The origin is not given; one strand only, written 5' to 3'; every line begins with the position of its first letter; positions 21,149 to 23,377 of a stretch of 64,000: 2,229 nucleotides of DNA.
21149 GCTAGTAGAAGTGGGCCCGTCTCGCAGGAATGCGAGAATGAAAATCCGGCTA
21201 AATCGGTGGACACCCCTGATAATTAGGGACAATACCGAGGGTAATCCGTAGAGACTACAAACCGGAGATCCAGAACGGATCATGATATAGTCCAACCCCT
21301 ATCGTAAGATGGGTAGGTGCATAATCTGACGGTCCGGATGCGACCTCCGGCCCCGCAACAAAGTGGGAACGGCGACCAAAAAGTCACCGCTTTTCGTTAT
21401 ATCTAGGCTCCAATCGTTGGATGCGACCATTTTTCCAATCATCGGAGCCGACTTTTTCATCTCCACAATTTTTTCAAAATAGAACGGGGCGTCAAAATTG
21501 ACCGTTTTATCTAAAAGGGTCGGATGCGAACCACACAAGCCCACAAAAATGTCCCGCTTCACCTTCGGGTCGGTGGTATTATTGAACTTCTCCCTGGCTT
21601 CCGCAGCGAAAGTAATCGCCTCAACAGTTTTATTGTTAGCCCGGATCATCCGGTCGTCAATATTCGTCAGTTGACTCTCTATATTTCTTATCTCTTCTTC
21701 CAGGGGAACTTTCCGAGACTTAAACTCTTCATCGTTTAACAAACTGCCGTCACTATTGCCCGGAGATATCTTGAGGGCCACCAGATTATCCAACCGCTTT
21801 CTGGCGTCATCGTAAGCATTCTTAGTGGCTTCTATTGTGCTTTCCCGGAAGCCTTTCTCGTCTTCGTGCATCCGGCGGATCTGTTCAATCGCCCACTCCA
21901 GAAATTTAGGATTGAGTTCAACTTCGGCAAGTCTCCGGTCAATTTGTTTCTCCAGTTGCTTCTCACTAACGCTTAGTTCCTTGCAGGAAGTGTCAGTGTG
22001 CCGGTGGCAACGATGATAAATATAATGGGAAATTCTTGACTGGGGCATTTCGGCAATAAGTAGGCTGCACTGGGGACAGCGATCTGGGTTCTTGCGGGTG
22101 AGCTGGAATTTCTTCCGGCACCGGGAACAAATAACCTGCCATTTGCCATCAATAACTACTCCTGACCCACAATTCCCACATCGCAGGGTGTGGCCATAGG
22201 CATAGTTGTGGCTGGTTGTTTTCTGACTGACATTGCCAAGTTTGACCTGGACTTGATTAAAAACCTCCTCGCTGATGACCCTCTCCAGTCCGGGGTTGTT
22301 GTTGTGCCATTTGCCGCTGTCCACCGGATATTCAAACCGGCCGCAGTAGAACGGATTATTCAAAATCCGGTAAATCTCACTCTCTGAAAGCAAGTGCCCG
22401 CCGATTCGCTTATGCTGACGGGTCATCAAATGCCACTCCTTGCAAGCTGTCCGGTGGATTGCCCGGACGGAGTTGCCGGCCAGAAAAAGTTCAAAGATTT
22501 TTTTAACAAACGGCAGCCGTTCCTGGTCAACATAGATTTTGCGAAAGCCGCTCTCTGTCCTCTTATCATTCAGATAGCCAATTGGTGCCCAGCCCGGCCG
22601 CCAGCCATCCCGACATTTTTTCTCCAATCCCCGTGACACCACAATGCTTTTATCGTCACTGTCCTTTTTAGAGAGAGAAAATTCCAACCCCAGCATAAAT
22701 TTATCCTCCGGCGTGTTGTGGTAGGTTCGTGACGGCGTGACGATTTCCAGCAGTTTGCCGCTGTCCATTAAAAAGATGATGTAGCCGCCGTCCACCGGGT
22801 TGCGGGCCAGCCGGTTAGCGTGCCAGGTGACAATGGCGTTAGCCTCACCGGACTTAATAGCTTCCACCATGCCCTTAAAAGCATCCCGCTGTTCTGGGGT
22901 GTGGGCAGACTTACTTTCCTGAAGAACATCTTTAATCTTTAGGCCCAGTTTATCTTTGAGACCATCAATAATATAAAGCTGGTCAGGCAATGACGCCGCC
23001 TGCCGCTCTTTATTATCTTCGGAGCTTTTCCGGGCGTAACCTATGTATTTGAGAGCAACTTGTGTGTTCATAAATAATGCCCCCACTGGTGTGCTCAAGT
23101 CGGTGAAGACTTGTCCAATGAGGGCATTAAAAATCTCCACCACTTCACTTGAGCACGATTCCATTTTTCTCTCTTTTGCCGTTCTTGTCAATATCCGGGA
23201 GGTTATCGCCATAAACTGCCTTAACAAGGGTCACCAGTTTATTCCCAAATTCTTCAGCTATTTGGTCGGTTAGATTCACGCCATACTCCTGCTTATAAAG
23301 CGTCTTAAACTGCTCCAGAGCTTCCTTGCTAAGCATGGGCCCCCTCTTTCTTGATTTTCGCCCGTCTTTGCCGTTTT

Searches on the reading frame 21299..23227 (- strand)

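Call 52: search_protein_families(library=pfam, proteins=[window:21299-23227:-])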
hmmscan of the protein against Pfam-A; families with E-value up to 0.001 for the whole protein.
window:21299-23227:- (642 aa): 2 families
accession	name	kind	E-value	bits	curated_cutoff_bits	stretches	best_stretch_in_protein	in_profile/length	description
PF00239.26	Resolvase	-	2.7e-14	53.9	23.3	1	62-204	2-139/145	Resolvase, N terminal domain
PF07508.19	Recombinase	-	1.5e-10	41.6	21.1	1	238-330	4-99/102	Recombinase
